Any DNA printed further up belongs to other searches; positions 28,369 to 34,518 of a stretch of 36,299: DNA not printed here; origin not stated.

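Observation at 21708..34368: Tandem giant paralogues with an unassigned modular architecture, the best candidate for a novel surface or secreted system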

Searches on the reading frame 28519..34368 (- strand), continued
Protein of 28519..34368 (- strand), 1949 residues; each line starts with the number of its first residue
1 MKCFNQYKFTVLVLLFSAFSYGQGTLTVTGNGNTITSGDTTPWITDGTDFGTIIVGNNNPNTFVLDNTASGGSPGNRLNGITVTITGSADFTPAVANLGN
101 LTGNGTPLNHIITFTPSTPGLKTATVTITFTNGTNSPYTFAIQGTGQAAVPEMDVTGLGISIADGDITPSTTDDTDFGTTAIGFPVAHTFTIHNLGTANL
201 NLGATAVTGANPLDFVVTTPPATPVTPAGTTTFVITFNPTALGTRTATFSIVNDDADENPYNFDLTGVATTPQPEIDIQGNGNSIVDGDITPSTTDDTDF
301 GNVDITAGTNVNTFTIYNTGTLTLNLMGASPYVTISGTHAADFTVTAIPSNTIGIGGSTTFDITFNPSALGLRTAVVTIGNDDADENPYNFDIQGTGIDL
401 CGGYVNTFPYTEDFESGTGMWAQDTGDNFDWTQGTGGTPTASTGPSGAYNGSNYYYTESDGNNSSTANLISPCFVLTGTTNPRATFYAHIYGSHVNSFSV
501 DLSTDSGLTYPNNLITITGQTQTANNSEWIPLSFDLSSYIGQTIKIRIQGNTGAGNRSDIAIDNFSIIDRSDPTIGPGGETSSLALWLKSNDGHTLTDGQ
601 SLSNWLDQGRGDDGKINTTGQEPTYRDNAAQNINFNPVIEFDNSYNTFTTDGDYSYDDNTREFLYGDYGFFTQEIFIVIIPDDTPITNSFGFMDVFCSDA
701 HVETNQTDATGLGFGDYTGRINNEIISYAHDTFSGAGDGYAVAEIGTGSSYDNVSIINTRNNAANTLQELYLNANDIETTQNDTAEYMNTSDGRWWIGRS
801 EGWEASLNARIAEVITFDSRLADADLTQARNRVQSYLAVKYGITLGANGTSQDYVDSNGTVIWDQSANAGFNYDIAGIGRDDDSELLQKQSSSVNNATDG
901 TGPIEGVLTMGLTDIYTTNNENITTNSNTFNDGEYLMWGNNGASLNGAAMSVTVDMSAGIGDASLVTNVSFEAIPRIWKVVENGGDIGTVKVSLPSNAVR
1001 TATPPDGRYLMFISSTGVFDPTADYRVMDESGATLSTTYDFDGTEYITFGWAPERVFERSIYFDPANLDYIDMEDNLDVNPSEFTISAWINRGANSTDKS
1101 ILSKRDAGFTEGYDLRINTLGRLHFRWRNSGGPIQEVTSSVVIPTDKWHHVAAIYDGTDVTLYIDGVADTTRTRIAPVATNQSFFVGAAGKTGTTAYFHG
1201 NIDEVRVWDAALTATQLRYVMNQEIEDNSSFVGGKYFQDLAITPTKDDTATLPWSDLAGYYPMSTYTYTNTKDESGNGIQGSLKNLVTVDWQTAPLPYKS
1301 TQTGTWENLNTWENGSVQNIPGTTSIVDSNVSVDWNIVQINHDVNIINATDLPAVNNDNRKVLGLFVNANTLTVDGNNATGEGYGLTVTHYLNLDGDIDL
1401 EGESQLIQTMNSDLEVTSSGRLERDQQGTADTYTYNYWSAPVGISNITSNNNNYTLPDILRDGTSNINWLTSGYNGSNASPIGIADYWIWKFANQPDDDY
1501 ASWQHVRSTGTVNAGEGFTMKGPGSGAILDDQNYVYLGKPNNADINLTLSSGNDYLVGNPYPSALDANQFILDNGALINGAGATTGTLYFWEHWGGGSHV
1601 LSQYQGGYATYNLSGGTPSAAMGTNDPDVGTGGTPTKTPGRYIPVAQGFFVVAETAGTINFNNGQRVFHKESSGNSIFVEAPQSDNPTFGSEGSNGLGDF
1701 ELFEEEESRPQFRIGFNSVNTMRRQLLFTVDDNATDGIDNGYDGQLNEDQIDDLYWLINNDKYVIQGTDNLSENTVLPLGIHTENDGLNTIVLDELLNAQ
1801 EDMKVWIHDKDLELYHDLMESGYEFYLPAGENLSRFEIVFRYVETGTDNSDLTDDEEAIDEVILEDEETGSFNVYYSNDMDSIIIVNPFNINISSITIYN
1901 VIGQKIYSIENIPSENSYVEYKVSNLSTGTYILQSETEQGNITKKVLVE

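Call 72: search_protein_families(library=pfam, proteins=[L069:92-9256:+, L052:2938-9216:+, L028:7223-12535:+, L027:6413-11146:+, L010:6117-8651:+], max_evalue=0.00001)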
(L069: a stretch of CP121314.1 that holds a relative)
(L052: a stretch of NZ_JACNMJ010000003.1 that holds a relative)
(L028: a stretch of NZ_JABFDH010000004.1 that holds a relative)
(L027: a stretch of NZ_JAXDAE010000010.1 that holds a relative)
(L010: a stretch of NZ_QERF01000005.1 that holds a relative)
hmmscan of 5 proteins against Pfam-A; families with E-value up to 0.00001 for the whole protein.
L069:92-9256:+ (3055 aa): 5 families
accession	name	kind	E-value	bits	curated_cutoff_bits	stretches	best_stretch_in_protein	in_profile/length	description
PF00246.29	Peptidase_M14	-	2.1e-41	142.9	21.6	1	202-429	24-248/286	Zinc carboxypeptidase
PF11617.13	Cu-binding_MopE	-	5.8e-34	116.4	27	1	2932-2960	1-28/30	Putative metal-binding motif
PF20009.4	GEVED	-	1.2e-24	87.3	24.4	1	969-1043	2-78/78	GEVED domain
PF00041.27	fn3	-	1.4e-09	38.5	25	1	813-891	2-80/84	Fibronectin type III domain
PF18962.6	Por_Secre_tail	-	2e-07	31.6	27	1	2978-3046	3-69/75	Secretion system C-terminal sorting domain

L052:2938-9216:+ (2093 aa): 9 families
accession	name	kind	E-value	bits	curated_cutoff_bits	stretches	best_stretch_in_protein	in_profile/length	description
PF00246.29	Peptidase_M14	-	1.3e-44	153.4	21.6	1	178-427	3-248/286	Zinc carboxypeptidase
PF00629.30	MAM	-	1.1e-17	64.7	26.4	1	935-1100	2-146/158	MAM domain, meprin/A5/mu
PF00708.24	Acylphosphatase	-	1.7e-13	51.1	22.5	0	1792-1838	26-72/85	Acylphosphatase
PF18962.6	Por_Secre_tail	-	4.3e-10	40.2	27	1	2016-2091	3-74/75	Secretion system C-terminal sorting domain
PF11617.13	Cu-binding_MopE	-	6.6e-09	36.3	27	1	1970-1998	1-28/30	Putative metal-binding motif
PF01958.23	Asp_DH_C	-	8.6e-09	36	27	0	1886-1923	38-75/89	Aspartate dehydrogenase, C-terminal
PF02494.22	HYR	-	1.3e-08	35.4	21.7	1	1210-1284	7-81/81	HYR domain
PF20773.4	InhA-like_MAM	-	1.9e-08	34.5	26.9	0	668-730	43-106/191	Immune inhibitor A-like, MAM domain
PF00041.27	fn3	-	4.6e-06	27.2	25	1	833-909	2-78/84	Fibronectin type III domain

L028:7223-12535:+ (1771 aa): 6 families
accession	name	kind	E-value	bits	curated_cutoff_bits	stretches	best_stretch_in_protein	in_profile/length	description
PF00246.29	Peptidase_M14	-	4.4e-40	138.5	21.6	1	240-516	28-284/286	Zinc carboxypeptidase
PF20009.4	GEVED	-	4e-22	79.3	24.4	1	1169-1244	2-78/78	GEVED domain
PF00629.30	MAM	-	6.9e-20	71.9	26.4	1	942-1104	2-157/158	MAM domain, meprin/A5/mu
PF18962.6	Por_Secre_tail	-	2.3e-09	37.8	27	1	1707-1770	10-75/75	Secretion system C-terminal sorting domain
PF20773.4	InhA-like_MAM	-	2.5e-08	34.1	26.9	1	682-758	43-123/191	Immune inhibitor A-like, MAM domain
PF00041.27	fn3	-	1.4e-06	28.8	25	1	840-917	2-79/84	Fibronectin type III domain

L027:6413-11146:+ (1578 aa): 4 families
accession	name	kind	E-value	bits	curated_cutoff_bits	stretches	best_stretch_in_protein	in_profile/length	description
PF00246.29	Peptidase_M14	-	4e-43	148.5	21.6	1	225-491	25-282/286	Zinc carboxypeptidase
PF20009.4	GEVED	-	2e-21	77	24.4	1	969-1047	2-77/78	GEVED domain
PF00041.27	fn3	-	2.9e-09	37.4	25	1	812-893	2-83/84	Fibronectin type III domain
PF18962.6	Por_Secre_tail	-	1.8e-07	31.7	27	1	1520-1577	18-75/75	Secretion system C-terminal sorting domain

L010:6117-8651:+ (845 aa): 5 families
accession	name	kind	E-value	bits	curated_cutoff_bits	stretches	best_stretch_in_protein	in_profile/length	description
PF00246.29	Peptidase_M14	-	1.4e-45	156.6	21.6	1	141-410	3-285/286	Zinc carboxypeptidase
PF20009.4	GEVED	-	2e-18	67.4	24.4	1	666-747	2-78/78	GEVED domain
PF13620.12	CarboxypepD_reg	-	2.4e-10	41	32.3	1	424-496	3-76/82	Carboxypeptidase regulatory-like domain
PF00041.27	fn3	-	5.6e-09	36.5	25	1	510-583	3-79/84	Fibronectin type III domain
PF18962.6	Por_Secre_tail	-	1.6e-08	35.2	27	1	765-841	1-73/75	Secretion system C-terminal sorting domain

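Call 79: search_protein_families(library=padloc, proteins=[window:28519-34368:-], max_evalue=0.01)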
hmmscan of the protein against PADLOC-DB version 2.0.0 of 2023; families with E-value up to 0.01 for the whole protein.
window:28519-34368:- (1949 aa): 0 families
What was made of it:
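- There is no PADLOC hit (call 79).
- Tried and rejected: No hit (call 79).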
